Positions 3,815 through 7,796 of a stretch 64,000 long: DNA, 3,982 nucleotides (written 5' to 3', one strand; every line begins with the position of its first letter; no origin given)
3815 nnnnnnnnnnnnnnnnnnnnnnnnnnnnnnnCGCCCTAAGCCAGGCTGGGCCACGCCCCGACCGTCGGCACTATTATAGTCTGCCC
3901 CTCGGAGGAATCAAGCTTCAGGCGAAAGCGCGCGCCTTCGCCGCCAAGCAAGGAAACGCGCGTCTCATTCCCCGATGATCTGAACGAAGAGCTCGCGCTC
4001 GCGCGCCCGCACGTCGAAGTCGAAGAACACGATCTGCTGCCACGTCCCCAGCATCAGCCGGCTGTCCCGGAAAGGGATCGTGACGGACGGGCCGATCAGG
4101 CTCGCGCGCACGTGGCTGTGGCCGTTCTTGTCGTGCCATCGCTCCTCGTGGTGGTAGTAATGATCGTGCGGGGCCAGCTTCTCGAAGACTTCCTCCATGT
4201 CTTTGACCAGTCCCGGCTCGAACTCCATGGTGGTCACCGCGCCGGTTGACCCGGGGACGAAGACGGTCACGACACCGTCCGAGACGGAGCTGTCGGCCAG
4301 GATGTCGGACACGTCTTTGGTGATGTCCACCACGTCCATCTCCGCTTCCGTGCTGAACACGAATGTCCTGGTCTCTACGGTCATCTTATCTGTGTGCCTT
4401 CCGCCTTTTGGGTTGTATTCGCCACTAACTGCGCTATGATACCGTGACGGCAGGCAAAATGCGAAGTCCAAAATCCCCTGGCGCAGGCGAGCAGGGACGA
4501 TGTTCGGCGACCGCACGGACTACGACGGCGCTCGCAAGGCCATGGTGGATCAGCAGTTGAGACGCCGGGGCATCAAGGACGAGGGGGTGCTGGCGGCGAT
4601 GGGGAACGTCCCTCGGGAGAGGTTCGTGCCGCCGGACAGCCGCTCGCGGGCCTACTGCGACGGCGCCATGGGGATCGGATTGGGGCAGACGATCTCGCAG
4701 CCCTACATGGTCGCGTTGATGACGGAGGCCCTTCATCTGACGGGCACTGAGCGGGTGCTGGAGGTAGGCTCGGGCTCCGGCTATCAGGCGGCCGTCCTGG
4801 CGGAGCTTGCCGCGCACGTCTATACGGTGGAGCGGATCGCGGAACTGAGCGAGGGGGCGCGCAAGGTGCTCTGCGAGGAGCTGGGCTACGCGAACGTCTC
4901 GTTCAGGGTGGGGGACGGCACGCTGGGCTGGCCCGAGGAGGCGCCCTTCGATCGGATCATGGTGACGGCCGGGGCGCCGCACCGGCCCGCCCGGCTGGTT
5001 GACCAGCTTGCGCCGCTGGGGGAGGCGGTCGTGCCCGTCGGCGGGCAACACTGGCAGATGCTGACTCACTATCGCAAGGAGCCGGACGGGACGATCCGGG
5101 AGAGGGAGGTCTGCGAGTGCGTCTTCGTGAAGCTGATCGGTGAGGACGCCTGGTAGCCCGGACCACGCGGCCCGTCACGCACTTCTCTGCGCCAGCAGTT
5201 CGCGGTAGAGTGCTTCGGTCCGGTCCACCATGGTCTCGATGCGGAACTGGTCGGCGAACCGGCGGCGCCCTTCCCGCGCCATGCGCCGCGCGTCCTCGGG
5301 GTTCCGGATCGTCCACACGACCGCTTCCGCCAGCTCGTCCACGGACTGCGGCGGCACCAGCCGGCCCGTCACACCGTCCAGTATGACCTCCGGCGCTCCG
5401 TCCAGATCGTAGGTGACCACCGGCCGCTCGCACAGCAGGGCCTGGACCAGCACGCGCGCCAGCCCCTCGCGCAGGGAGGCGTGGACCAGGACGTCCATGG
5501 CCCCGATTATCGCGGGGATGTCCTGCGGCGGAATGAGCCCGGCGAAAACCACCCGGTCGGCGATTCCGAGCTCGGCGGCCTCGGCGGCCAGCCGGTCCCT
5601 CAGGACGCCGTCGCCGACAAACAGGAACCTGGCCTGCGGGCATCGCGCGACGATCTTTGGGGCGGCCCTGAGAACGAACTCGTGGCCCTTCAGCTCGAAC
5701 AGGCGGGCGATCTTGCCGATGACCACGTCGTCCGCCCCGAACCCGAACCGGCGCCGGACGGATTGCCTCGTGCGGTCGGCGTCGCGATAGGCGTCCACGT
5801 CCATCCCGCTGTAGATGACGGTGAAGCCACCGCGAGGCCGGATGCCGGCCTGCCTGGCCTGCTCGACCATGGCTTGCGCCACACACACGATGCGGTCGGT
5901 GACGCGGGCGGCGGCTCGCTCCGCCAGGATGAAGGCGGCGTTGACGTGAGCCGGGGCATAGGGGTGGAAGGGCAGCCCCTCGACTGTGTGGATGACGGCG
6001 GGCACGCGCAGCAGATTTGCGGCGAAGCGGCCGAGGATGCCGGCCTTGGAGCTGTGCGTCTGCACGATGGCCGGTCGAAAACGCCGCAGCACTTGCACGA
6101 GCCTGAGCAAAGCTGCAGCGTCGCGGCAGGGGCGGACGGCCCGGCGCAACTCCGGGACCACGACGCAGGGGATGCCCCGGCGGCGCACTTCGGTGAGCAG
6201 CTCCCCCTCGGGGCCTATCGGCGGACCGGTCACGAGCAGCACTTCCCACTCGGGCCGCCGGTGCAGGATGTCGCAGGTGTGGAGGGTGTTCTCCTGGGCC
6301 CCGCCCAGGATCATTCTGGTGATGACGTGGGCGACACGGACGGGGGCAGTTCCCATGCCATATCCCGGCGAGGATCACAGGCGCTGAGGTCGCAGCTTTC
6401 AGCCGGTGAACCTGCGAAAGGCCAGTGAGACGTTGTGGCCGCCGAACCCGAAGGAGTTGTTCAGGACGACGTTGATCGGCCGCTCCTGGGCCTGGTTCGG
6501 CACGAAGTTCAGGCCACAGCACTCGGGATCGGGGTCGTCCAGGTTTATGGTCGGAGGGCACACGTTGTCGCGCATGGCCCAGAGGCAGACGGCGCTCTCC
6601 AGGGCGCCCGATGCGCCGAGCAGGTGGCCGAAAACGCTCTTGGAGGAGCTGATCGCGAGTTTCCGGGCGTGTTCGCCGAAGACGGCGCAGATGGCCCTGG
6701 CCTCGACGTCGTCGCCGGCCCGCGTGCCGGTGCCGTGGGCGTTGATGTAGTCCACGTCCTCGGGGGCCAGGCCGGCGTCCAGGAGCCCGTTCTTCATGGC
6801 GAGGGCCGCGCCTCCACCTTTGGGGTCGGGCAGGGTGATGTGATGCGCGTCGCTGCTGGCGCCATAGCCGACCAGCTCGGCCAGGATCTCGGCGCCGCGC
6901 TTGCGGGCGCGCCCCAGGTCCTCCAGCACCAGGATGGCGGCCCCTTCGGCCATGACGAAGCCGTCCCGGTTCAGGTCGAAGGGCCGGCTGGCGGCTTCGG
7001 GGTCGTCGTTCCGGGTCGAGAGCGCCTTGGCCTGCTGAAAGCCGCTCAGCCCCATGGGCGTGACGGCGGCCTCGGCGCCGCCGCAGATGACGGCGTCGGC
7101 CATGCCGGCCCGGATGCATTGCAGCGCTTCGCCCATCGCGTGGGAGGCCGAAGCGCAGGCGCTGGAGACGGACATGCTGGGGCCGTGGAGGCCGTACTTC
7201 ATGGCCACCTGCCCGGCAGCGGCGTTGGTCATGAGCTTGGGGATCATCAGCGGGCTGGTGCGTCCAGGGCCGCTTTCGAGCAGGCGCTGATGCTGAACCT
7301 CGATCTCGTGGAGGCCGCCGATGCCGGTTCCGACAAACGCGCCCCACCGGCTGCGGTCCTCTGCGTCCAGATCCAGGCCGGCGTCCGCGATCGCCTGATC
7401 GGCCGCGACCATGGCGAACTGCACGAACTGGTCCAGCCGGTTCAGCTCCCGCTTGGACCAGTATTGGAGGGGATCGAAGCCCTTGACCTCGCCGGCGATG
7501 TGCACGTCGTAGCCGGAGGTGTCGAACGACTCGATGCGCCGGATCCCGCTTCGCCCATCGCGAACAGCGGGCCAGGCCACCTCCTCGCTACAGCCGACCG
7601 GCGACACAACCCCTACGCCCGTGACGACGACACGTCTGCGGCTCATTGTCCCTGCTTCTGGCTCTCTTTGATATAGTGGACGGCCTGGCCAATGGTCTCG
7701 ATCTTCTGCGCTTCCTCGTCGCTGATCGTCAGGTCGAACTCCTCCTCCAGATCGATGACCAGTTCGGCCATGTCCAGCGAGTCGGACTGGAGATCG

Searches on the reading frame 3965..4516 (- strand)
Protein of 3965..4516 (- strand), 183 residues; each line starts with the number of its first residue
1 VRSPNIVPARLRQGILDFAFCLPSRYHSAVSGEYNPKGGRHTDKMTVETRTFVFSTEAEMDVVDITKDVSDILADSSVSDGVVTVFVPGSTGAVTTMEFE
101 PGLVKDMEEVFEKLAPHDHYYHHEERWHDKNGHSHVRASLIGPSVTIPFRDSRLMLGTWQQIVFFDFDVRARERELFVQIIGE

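Call 42: search_protein_families(library=pfam, proteins=[window:3965-4516:-], max_evalue=0.0001)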
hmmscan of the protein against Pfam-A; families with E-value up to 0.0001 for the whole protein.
window:3965-4516:- (183 aa): 1 family
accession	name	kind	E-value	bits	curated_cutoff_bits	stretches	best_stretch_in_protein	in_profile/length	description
PF01894.22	UPF0047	-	7e-37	126.6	27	1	64-180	1-117/117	Uncharacterised protein family UPF0047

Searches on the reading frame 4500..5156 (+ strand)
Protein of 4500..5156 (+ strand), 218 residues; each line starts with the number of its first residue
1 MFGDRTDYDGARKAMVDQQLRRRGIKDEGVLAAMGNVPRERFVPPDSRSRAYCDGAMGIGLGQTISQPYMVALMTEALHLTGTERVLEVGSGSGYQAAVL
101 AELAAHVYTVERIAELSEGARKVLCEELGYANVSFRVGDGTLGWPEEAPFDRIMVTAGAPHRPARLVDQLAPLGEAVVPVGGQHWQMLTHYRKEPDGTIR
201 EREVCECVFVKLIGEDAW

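Call 42: search_protein_families(library=pfam, proteins=[window:4500-5156:+], max_evalue=0.0001)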
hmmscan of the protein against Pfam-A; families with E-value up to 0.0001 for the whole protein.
window:4500-5156:+ (218 aa): 3 families
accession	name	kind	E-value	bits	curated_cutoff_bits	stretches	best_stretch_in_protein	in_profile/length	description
PF01135.25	PCMT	-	1.5e-58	198.5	20.3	1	13-215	4-208/210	Protein-L-isoaspartate(D-aspartate) O-methyltransferase (PCMT)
PF13847.12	Methyltransf_31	-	8.5e-08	32.4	27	1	83-154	4-79/145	Methyltransferase domain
PF13649.12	Methyltransf_25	-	6.4e-06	27.2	27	1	86-163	1-78/97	Methyltransferase domain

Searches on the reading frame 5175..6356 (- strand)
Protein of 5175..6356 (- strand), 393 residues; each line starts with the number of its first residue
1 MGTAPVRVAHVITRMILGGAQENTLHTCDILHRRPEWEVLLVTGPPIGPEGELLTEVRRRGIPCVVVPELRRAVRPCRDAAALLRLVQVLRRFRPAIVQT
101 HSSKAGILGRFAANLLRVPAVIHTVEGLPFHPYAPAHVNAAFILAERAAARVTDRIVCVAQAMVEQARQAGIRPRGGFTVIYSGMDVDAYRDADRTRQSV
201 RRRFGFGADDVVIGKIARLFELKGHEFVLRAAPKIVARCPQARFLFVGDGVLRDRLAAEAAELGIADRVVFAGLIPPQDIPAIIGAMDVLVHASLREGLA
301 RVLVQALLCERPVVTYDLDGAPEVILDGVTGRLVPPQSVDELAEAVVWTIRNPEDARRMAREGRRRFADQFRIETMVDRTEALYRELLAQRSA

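Call 42: search_protein_families(library=pfam, proteins=[window:5175-6356:-], max_evalue=0.0001)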
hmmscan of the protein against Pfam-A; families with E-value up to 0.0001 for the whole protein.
window:5175-6356:- (393 aa): 6 families
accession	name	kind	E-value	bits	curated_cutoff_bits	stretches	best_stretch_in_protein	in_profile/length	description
PF00534.26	Glycos_transf_1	-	1.7e-34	119.2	26.4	1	200-366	5-172/172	Glycosyl transferases group 1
PF13692.12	Glyco_trans_1_4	-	1.5e-31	110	27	1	212-351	3-141/142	Glycosyl transferases group 1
PF13579.12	Glyco_trans_4_4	-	7.2e-17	62.6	29.7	1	18-175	1-150/158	Glycosyl transferase 4-like domain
PF13439.12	Glyco_transf_4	-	2.2e-15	57.5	28.5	1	18-188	2-169/170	Glycosyltransferase Family 4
PF13524.12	Glyco_trans_1_2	-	5.1e-07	30.2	25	1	237-377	10-139/144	Glycosyl transferase-like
PF13477.12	Glyco_trans_4_2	-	2e-05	25.2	23.4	1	83-158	63-137/139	Glycosyl transferase 4-like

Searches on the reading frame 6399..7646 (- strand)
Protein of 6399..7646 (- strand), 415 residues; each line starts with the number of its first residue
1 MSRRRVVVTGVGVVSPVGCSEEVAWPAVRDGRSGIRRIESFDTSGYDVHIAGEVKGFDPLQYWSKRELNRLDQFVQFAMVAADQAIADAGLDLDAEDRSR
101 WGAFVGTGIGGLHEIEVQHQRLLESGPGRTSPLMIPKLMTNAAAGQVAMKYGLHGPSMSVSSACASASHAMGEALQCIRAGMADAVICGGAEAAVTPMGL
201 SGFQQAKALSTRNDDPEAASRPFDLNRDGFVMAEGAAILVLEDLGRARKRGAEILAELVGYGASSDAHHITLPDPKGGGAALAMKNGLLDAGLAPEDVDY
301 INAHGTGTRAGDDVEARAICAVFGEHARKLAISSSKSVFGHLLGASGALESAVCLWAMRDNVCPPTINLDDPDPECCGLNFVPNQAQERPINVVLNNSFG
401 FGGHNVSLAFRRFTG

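Call 42: search_protein_families(library=pfam, proteins=[window:6399-7646:-], max_evalue=0.0001)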
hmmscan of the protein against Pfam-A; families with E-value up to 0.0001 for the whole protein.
window:6399-7646:- (415 aa): 3 families
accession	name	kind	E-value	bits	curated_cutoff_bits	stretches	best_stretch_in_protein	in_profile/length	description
PF00109.32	ketoacyl-synt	-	2.8e-57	194.6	20.8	1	4-244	2-249/252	Beta-ketoacyl synthase, N-terminal domain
PF02801.28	Ketoacyl-synt_C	-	4.6e-38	130.3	20.8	1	255-369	1-118/119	Beta-ketoacyl synthase, C-terminal domain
PF00108.29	Thiolase_N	-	8.4e-06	25.8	26.4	1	141-193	60-114/260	Thiolase, N-terminal domain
